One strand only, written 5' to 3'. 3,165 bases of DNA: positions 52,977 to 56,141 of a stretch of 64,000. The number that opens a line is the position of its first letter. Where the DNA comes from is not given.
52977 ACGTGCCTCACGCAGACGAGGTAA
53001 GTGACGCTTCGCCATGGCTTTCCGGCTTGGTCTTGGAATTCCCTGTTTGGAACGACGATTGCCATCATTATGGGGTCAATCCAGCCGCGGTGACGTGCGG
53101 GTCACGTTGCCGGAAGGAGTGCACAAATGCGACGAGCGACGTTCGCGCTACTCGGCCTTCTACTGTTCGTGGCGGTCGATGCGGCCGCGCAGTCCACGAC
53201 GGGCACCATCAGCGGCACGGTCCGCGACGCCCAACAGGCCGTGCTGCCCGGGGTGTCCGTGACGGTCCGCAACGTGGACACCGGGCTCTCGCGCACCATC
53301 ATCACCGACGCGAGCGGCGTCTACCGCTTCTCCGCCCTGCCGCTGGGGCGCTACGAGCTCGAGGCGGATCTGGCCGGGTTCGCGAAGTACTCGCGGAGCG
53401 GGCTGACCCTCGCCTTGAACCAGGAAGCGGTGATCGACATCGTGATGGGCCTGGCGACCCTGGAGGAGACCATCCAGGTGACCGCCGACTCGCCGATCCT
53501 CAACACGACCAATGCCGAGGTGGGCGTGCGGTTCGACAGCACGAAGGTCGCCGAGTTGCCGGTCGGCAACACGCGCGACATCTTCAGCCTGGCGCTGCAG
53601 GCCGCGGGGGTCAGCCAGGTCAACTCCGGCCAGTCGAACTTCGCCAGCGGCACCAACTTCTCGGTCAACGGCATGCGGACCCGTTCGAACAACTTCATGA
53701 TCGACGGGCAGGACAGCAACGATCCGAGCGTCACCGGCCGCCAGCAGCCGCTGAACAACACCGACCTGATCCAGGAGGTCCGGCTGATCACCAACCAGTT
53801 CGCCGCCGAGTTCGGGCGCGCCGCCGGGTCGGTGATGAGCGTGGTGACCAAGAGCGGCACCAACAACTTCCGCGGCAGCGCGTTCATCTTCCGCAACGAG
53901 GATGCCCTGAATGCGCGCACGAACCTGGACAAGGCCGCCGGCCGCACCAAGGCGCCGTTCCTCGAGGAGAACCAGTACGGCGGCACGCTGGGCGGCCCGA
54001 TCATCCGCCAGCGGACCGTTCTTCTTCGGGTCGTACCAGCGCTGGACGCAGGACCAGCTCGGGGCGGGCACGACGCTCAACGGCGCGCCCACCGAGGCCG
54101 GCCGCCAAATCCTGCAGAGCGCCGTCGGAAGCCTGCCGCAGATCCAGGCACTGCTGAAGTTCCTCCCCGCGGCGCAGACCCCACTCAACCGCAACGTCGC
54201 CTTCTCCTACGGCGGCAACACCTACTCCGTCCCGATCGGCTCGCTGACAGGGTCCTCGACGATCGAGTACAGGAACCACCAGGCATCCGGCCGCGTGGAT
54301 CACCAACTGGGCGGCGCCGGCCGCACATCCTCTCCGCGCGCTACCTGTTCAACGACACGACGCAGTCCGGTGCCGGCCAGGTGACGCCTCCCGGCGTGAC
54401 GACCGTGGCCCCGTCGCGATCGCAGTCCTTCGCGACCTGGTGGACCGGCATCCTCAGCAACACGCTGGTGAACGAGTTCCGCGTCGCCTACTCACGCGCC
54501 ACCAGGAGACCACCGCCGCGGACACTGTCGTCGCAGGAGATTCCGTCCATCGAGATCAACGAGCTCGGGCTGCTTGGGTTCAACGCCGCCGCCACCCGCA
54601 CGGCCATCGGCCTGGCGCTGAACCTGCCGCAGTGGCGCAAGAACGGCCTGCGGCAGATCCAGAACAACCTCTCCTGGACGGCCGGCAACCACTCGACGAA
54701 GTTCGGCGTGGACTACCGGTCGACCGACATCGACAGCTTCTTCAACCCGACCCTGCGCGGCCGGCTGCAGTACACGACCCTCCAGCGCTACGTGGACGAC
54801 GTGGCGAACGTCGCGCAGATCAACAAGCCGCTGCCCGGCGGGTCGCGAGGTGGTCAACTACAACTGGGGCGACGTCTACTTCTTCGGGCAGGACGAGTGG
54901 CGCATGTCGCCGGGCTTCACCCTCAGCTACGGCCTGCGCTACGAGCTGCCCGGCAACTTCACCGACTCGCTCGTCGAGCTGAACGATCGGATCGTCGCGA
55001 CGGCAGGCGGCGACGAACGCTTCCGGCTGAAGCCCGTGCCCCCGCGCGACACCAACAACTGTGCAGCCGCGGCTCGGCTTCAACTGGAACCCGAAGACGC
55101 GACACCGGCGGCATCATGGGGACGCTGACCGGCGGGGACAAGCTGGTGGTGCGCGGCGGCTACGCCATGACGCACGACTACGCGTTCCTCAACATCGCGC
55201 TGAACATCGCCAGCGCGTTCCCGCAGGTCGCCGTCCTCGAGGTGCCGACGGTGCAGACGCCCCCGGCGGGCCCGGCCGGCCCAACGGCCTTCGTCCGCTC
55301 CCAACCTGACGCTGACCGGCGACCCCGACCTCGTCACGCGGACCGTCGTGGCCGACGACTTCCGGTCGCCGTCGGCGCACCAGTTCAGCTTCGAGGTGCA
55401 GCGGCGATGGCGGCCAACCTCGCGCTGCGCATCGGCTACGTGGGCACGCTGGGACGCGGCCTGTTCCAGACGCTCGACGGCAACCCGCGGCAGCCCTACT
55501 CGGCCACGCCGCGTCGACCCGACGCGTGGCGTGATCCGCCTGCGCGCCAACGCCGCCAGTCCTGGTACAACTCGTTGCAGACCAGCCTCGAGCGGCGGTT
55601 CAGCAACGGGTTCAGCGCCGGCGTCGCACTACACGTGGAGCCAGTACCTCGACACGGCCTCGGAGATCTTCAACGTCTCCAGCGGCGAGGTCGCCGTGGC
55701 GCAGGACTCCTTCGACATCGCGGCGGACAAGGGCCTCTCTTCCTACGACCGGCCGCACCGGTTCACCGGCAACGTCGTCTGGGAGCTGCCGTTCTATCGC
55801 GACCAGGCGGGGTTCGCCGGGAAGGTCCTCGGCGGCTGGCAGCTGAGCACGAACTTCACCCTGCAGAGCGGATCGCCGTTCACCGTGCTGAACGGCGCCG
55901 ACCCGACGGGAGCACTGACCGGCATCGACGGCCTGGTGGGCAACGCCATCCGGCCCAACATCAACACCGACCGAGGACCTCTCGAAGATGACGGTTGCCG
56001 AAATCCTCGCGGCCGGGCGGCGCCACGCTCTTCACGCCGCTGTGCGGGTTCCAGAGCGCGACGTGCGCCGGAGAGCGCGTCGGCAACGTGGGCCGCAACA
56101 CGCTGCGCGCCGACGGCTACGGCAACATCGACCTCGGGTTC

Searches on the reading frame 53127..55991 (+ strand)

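Call 10: search_protein_families(library=pfam, max_evalue=0.01, proteins=[window:53127-55991:+])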
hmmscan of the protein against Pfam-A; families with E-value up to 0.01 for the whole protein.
window:53127-55991:+ (954 aa): 7 families
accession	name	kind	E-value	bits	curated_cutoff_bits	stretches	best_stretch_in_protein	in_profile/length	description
PF25183.1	OMP_b-brl_4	-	2.5e-48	165.6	30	3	402-551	171-328/838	Outer membrane beta barrel domain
PF13620.12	CarboxypepD_reg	-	3e-21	76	32.3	1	27-107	1-81/82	Carboxypeptidase regulatory-like domain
PF13715.12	CarbopepD_reg_2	-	6.3e-07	29.8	32.2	1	28-91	1-61/88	CarboxypepD_reg-like domain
PF17210.9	SdrD_B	-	2.6e-05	24.8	29.7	1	32-81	16-65/112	SdrD B-like domain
PF07715.20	Plug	-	0.0004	21.3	23.9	1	156-233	29-103/107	TonB-dependent Receptor Plug Domain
PF17802.7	SpaA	-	0.0028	18.2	23.1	1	34-79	9-57/91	Prealbumin-like fold domain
PF16640.11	Big_3_5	-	0.0097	16.9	35.5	1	22-91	10-78/88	Bacterial Ig-like domain (group 3)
